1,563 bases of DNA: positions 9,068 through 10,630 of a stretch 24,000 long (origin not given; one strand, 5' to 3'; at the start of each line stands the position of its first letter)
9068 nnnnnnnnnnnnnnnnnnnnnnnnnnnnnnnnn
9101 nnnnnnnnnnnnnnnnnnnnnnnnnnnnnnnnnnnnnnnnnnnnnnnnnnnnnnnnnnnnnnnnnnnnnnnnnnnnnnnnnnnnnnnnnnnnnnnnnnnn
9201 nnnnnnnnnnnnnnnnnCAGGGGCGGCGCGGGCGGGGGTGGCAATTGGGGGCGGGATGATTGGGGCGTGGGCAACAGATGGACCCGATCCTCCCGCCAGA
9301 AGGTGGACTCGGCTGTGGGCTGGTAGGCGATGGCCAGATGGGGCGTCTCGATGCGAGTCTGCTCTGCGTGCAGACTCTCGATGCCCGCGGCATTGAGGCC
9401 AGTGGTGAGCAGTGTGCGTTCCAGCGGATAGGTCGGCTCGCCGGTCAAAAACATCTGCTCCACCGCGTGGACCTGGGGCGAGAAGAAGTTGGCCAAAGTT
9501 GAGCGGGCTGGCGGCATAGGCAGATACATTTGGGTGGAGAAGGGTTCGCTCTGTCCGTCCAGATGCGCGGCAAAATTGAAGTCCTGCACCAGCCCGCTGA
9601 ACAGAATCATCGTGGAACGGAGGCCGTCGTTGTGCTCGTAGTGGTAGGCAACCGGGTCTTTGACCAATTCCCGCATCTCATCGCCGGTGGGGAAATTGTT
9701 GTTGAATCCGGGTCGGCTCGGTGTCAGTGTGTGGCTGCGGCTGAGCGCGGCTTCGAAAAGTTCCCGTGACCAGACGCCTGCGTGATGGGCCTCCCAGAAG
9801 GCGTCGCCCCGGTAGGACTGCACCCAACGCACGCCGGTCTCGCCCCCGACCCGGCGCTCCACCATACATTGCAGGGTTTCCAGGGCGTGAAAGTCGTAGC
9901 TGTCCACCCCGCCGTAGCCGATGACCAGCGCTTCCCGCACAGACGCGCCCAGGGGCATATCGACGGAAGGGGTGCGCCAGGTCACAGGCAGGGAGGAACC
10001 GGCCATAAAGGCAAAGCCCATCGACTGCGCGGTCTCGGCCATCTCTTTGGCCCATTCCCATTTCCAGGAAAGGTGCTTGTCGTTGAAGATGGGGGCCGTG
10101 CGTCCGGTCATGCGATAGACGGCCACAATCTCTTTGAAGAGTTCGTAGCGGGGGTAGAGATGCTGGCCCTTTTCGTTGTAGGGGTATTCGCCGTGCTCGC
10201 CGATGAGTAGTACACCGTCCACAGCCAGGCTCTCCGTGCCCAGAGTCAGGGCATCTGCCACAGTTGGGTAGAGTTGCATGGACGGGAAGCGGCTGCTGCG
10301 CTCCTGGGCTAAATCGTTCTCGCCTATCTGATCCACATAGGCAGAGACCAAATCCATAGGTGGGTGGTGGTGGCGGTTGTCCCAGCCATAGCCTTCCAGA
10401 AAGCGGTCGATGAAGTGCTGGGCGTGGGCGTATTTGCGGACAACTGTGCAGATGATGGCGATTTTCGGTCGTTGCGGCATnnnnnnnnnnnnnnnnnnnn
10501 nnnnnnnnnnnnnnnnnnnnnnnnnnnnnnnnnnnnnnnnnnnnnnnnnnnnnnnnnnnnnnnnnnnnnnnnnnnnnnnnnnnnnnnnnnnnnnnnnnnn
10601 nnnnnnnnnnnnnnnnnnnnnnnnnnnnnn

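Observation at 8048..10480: Tandem-duplicated, fused, dehydrogenase-like protein lacking a dinucleotide-binding glycine motif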

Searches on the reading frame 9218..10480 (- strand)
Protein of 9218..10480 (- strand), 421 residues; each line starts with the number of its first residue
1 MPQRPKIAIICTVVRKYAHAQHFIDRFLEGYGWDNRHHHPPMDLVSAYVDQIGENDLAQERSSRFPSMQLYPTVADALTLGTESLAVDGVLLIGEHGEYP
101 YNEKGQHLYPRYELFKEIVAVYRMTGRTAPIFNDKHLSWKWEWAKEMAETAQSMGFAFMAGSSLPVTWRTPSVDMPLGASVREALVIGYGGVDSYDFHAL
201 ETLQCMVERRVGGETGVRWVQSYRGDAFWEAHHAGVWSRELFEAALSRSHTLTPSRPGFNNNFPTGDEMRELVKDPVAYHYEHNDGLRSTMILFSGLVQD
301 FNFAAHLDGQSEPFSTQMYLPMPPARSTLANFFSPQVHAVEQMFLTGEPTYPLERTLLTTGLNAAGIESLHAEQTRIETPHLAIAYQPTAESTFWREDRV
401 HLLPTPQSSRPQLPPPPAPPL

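Call 6: search_protein_families(library=pfam, proteins=[window:9218-10480:-], max_evalue=1)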
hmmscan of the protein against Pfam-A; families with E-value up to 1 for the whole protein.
window:9218-10480:- (421 aa): 0 families

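Call 7: search_protein_families(library=ncbifam, proteins=[window:9251-10480:-], max_evalue=1)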
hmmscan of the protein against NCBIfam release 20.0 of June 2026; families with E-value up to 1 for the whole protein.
window:9251-10480:- (410 aa): 0 families

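Call 24: predict_structure(alignment_id=A1)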
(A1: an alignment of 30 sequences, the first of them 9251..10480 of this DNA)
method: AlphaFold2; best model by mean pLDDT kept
length: 410 residues; sequences in the alignment: 30
mean_pLDDT: 88.2   pTM: 0.88
mean pLDDT of the five models: 88.2, 88.1, 87.2, 86.0, 85.9
residues with pLDDT >= 90: 291; 70-90: 69; 50-70: 22; < 50: 28
segments of 3 or more residues with pLDDT < 50: 165-167, 321-328, 397-410
pLDDT, mean of each block of 10 residues (from residue 1): 90 94 94 87 98 94 96 98 98 94 94 98 98 92 98 97 58 85 95 85 91 97 97 97 92 64 81 95 98 91 95 86 44 83 95 93 96 97 93 54 35
secondary structure, 60 per line:
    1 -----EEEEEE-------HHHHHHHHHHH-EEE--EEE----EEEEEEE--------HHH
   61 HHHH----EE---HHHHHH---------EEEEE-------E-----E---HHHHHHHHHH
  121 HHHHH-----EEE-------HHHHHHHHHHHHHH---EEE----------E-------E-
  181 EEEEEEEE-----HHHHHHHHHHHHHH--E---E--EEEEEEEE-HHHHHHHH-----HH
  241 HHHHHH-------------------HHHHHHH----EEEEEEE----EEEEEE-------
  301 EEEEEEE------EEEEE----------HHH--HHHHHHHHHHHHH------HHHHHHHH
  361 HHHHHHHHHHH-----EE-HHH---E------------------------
elements in order: E6-11 H19-29 E31-33 E36-38 E43-49 H58-64 H74-79 E89-93 H111-125 E131-133 H141-154 E158-160 E181-188 H194-207 E217-224 H226-233 H239-246 H266-272 E277-283 E288-293 E301-307 E314-318 H334-346 H353-371

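Call 26: search_protein_representatives(alignment_id=A1)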
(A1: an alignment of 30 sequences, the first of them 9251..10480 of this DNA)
Query: 30 sequences, 444 profile positions. Proteins with E-value up to 0.001 (for the whole library): 3805; up to 1e-10: 2529; up to 1e-30: 928. The best 150 are listed.
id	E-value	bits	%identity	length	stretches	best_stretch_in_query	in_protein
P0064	0.0e+00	1264.5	-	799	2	46-442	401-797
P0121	2.8e-180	616.2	-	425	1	26-443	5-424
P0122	9.4e-157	538.7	-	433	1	46-442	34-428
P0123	1.5e-154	531.4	-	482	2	104-443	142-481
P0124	2.0e-151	521.1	-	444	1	45-443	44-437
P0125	2.1e-149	514.4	-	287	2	54-211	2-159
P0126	5.7e-149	513.0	-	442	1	43-443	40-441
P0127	8.7e-143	492.7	-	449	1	49-443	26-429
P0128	1.6e-140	485.2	-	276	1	168-443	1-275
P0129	5.9e-139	480.0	-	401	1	49-443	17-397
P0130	1.0e-138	479.3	-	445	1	36-443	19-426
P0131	2.6e-137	474.6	-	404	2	54-305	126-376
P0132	3.8e-136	470.8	-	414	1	43-443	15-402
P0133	6.8e-134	463.3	-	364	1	50-317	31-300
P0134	1.7e-133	462.0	-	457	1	40-443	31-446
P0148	1.5e-122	425.9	-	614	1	47-436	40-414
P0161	3.4e-109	381.9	-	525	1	52-435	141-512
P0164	1.3e-107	376.8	-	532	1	51-436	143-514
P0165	2.2e-107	375.9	-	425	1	49-436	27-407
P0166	3.7e-107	375.2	-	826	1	52-435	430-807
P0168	2.0e-106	372.8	-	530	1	39-436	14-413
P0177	6.8e-103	361.2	-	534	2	47-331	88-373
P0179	1.2e-102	360.3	-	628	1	44-436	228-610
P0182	3.8e-102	358.7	-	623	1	53-435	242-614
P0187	6.2e-101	354.7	-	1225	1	50-435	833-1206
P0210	1.4e-93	330.5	-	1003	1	52-435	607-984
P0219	2.9e-92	326.1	-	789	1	53-435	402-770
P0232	3.2e-90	319.4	-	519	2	140-299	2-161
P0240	1.8e-87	310.4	-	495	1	51-353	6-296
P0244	1.6e-86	307.2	-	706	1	51-438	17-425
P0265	7.3e-81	288.6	-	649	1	40-434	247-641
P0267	1.5e-80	287.5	-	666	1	44-435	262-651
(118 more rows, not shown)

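Call 27: search_protein_families(library=pfam, proteins=[P0187, P0210, P0166, P0219, P0179, P0182, P0164, P0265, P0267, P0244], max_evalue=0.01)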
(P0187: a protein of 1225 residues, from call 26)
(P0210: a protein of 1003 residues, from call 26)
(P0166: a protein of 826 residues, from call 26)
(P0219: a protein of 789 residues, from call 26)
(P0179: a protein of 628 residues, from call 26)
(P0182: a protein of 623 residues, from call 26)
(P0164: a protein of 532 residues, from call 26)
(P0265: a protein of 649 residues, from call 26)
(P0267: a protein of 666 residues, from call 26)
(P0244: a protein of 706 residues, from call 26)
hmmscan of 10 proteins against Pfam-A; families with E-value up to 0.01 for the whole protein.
P0187 (1225 aa): 3 families
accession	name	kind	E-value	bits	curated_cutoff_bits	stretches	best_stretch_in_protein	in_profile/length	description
PF07995.17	GSDH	-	8.3e-36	124.4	25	1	111-365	52-299/332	Glucose / Sorbosone dehydrogenase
PF00034.26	Cytochrom_C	-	9.7e-13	49.7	21.3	1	746-833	3-87/90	Cytochrome c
PF13442.11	Cytochrome_CBB3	-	3.8e-07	30.8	27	0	745-787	4-39/68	Cytochrome C oxidase, cbb3-type, subunit III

P0210 (1003 aa): 0 families

P0166 (826 aa): 0 families

P0219 (789 aa): 0 families

P0179 (628 aa): 1 family
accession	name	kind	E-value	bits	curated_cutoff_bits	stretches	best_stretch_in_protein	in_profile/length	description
PF06439.18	3keto-disac_hyd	-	1.6e-15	58.1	26.8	1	54-224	17-185/187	3-keto-disaccharide hydrolase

P0182 (623 aa): 0 families

P0164 (532 aa): 2 families
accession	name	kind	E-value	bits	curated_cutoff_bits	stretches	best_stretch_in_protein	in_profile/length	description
PF00034.26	Cytochrom_C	-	8.5e-07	30.7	21.3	1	56-142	4-87/90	Cytochrome c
PF13442.11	Cytochrome_CBB3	-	0.0083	16.9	27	0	57-141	7-68/68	Cytochrome C oxidase, cbb3-type, subunit III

P0265 (649 aa): 7 families
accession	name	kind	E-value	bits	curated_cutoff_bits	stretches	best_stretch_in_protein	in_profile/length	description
PF01370.27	Epimerase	-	1.7e-24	87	20.9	1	9-192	1-190/240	NAD dependent epimerase/dehydratase family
PF16363.11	GDP_Man_Dehyd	-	1.3e-10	41.7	27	1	40-193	51-202/332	GDP-mannose 4,6 dehydratase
PF04321.23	RmlD_sub_bind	-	2.6e-08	33.7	27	1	8-189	2-165/287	RmlD substrate binding domain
PF01073.25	3Beta_HSD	-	9.9e-07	28.5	22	1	45-123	49-122/280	3-beta hydroxysteroid dehydrogenase/isomerase family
PF13460.12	NAD_binding_10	-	3e-06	27.7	27.2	1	36-119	34-100/184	NAD(P)H-binding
PF02719.21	Polysacc_synt_2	-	9.1e-06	25.5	20.2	1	48-114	61-125/293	Polysaccharide biosynthesis protein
PF08659.16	KR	-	0.0098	16.3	22.6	0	53-128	65-147/180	KR domain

P0267 (666 aa): 7 families
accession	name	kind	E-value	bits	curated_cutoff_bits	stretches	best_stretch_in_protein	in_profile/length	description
PF01370.27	Epimerase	-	4.6e-23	82.3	20.9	1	11-177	1-173/240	NAD dependent epimerase/dehydratase family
PF01073.25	3Beta_HSD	-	3.3e-12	46.4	22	1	46-124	48-119/280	3-beta hydroxysteroid dehydrogenase/isomerase family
PF16363.11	GDP_Man_Dehyd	-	1.3e-11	45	27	1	46-172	53-179/332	GDP-mannose 4,6 dehydratase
PF04321.23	RmlD_sub_bind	-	4.9e-10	39.4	27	1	10-156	2-135/287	RmlD substrate binding domain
PF13460.12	NAD_binding_10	-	1.6e-08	35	27.2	1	15-125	1-102/184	NAD(P)H-binding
PF02719.21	Polysacc_synt_2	-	1.6e-07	31.2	20.2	1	52-174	61-169/293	Polysaccharide biosynthesis protein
PF07993.18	NAD_binding_4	-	1.9e-05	24.4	20.1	1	56-174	78-205/258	Male sterility protein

P0244 (706 aa): 4 families
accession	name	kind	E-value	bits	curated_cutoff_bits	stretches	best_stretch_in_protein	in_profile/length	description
PF00756.26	Esterase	-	1.1e-15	58.5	22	1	452-637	1-177/251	Putative esterase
PF00326.27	Peptidase_S9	-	0.00076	19.5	22.6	1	561-683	67-190/213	Prolyl oligopeptidase family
PF12146.15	Hydrolase_4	-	0.00083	19.2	27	1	538-602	57-119/239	Serine aminopeptidase, S33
PF05728.18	UPF0227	-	0.0041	17.5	21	0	544-595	46-93/187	Uncharacterised protein family (UPF0227)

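Call 29: fold_search(model_id=the predicted structure, library=pdb)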
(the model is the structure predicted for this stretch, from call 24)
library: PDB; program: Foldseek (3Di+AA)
matches with E <= 10: 949; with E <= 0.001: 290
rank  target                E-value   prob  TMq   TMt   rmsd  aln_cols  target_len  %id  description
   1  6jw6_A                1.9e-12  1.00  0.53  0.62   7.6       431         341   13  The crystal structure of KanD2 in complex with NAD (released 2020-04-15)
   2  6nor_C                2.2e-12  1.00  0.57  0.67   6.5       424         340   13  Crystal structure of GenD2 from gentamicin A biosynthesis in complex with NAD (released 2019-05-15)
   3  5b3u_B                4.3e-12  1.00  0.46  0.57   8.3       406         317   12  Crystal structure of biliverdin reductase in complex with NADP+ from Synechocystis sp. PCC 6803 (released 2017-02-15)
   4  5b3t_A                6.2e-12  1.00  0.41  0.50   9.2       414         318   12  Crystal structure of apo-form biliverdin reductase from Synechocystis sp. PCC 6803 (released 2017-02-15)
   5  6nor_A                7.9e-12  1.00  0.56  0.64   6.6       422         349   13  Crystal structure of GenD2 from gentamicin A biosynthesis in complex with NAD (released 2019-05-15)
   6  5b3v_B                1.5e-11  1.00  0.48  0.60   8.0       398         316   12  Crystal structure of biliverdin reductase in complex with biliverdin and NADP+ from Synechocystis sp. PCC 6803 (released 2017-02-15)
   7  5b3t_B                1.6e-11  1.00  0.43  0.53   8.8       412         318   11  Crystal structure of apo-form biliverdin reductase from Synechocystis sp. PCC 6803 (released 2017-02-15)
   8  6jw7_A                2.0e-11  1.00  0.53  0.62   6.7       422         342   12  The crystal structure of KanD2 in complex with NADH and 3"-deamino-3"-hydroxykanamycin A (released 2020-04-15)
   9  6o15_A                2.7e-11  1.00  0.51  0.57   7.8       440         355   12  Crystal structure of a putative oxidoreductase YjhC from Escherichia coli in complex with NAD(H) (released 2019-11-27)
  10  6nor_B                3.2e-11  1.00  0.55  0.65   6.9       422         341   13  Crystal structure of GenD2 from gentamicin A biosynthesis in complex with NAD (released 2019-05-15)
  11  6nor_E                3.4e-11  1.00  0.56  0.67   6.5       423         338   13  Crystal structure of GenD2 from gentamicin A biosynthesis in complex with NAD (released 2019-05-15)
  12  3cea_C                5.0e-11  1.00  0.52  0.61   9.3       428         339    9  Crystal structure of myo-inositol 2-dehydrogenase (NP_786804.1) from Lactobacillus plantarum at 2.40 A resolution (released 2008-03-11)
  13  3btv_A                6.7e-11  1.00  0.52  0.55   7.7       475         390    9  Crystal structure of the super-repressor mutant of Gal80p from Saccharomyces cerevisiae; Gal80(S0)-[G301R] (released 2008-03-04)
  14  1rye_D                8.6e-11  1.00  0.50  0.54   8.3       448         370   10  Crystal Structure of the Shifted Form of the Glucose-Fructose Oxidoreductase from Zymomonas mobilis (released 2005-02-15)
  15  3e18_B                1.0e-10  1.00  0.48  0.56   8.3       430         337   11  CRYSTAL STRUCTURE OF NAD-BINDING PROTEIN FROM Listeria innocua (released 2008-08-12)
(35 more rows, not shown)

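Call 34: search_solved_structures(query=A1, max_evalue=10, show_alignments=3)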
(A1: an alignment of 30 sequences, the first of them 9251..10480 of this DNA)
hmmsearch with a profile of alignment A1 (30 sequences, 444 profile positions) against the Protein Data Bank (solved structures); distinct sequences matched with E-value up to 10: 0.

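Call 36: find_related_loci(query=A1, collection=genome_contigs, flank=10000)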
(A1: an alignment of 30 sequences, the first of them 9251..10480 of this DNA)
Query A1 (410 aa) in genome_contigs; peptide patterns used: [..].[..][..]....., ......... (x = any residue, [..] = any of these).
600 stretches matched a pattern (row limit reached: there are more); 596 encode a relative of the query (tblastn E <= 1e-3); the best 80 are kept; 80 distinct loci.
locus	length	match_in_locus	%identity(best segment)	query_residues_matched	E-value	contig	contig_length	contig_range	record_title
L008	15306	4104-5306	89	1-401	0e+0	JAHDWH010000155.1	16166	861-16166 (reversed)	MAG: Caldilineaceae bacterium isolate CHL15 NODE_4367_length_16166_cov_9.276643, whole genome shotgun sequence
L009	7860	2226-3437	85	1-404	0e+0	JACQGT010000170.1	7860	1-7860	MAG: Chloroflexi bacterium isolate NC_groundwater_1080_Ag_S2p5_60_58 S_2p5_S6_coassembly_k141_1269022, whole genome shot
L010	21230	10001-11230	77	1-410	0e+0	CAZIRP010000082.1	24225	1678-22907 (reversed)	MAG TPA_asm: uncultured Caldilineaceae bacterium isolate SRP329715_co2_299 genome assembly, contig: NODE_4161_length_242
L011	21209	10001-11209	78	4-406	0e+0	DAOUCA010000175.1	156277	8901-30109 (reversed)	MAG TPA_asm: Caldilineaceae bacterium isolate H76_764 k137_919024, whole genome shotgun sequence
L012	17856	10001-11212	77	3-406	0e+0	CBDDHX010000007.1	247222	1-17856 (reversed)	MAG: Caldilineaceae bacterium isolate 9736b05d-4052-4238-9011-8c8baa34df0f genome assembly, contig: contig_7, whole geno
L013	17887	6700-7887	77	1-396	0e+0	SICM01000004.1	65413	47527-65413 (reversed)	MAG: Candidatus Latescibacterota bacterium isolate Baikal-deep-G205 BACOMB-C1534, whole genome shotgun sequence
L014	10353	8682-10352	76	1-404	0e+0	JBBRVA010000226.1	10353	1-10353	MAG: Caldilineales bacterium isolate La3_metabat2.059 La3_metabat2.059_K_1246660_L_10353_cov_274.0270, whole genome shot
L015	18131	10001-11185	77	1-395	0e+0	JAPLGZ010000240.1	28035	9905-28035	MAG: Chloroflexota bacterium isolate LacPavin_0920_WC57_MAG_53_11 LacPavin_0920_WC57_scaffold_558009, whole genome shotg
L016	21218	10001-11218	74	1-407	0e+0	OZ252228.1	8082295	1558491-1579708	MAG: Candidatus Latescibacterota bacterium isolate 2d5a3a6b-ac94-4199-888f-c4fbb53c5f42 genome assembly, chromosome: 1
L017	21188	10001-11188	76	1-396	0e+0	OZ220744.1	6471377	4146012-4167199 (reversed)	MAG: Candidatus Poribacteria bacterium isolate 67f587a8-c379-43ee-8694-439c00dbce40 genome assembly, chromosome: 1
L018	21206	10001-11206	75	3-404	0e+0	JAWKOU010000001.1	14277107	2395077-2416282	MAG: Caldilineaceae bacterium isolate BC1.69 BC1.69.fa-1, whole genome shotgun sequence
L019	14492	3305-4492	73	1-396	0e+0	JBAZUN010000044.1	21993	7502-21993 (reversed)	MAG: Candidatus Latescibacterota bacterium isolate SO_2017_GW1_23 NODE_9330_length_21993_cov_1.067914_OW334_2017, whole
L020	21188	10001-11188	74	1-396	0e+0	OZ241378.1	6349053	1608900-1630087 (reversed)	MAG: Candidatus Poribacteria bacterium isolate 8f0f5501-85a9-4e66-9deb-4e7c08d09c04 genome assembly, chromosome: 1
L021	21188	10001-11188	72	1-396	0e+0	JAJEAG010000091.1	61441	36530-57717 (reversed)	MAG: Candidatus Poribacteria bacterium isolate jk18x7bins.36 k141_2811843, whole genome shotgun sequence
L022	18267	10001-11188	73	1-396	0e+0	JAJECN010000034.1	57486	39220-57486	MAG: Candidatus Poribacteria bacterium isolate jk18xAbins.24 k141_109987, whole genome shotgun sequence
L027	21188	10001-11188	72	1-396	0e+0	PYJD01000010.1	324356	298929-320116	MAG: Candidatus Poribacteria bacterium isolate MSPOR6 Ga0207211_110, whole genome shotgun sequence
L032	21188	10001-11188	72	1-396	0e+0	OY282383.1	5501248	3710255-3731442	MAG: uncultured Poribacteria bacterium isolate 7c199f84-8048-4b63-b208-6e17c6421a0a genome assembly, chromosome: 1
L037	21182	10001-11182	73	3-396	0e+0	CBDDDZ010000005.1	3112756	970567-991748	MAG: Candidatus Latescibacterota bacterium isolate 2fef8444-24d4-470e-a0f0-8c307ac56c94 genome assembly, contig: contig_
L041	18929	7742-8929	71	1-396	0e+0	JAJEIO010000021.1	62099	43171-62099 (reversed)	MAG: Candidatus Latescibacterota bacterium isolate p16x65bins.25 k141_1246356, whole genome shotgun sequence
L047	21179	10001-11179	71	4-396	0e+0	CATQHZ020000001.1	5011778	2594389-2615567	MAG: uncultured Poribacteria bacterium isolate a66633a9-cb3d-447c-bfc4-106491c4b11e genome assembly, contig: contig_1, w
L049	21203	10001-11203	70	1-395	0e+0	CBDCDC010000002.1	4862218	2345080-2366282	MAG: Candidatus Latescibacterota bacterium isolate a5674b02-4162-4bfe-8498-4cf7be1abab7 genome assembly, contig: contig_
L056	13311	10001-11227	68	1-396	0e+0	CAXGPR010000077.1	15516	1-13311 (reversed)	MAG TPA_asm: uncultured bacterium isolate ERR594296_concoct_150 genome assembly, contig: ERZ8733628.3882, whole genome s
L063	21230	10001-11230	65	1-410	0e+0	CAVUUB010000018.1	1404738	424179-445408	MAG: Bryobacterales bacterium isolate MFD00964.bin.2.188 genome assembly, contig: contig_71031, whole genome shotgun seq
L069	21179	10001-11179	66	4-396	0e+0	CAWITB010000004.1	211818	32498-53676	MAG: Bryobacterales bacterium isolate MFD09603.bin.2.34 genome assembly, contig: contig_12465, whole genome shotgun sequ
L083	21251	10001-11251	65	1-409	0e+0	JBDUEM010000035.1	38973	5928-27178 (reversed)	MAG: Bryobacteraceae bacterium isolate cluster4_bin.95 NODE_1159_length_38973_cov_7.737705, whole genome shotgun sequenc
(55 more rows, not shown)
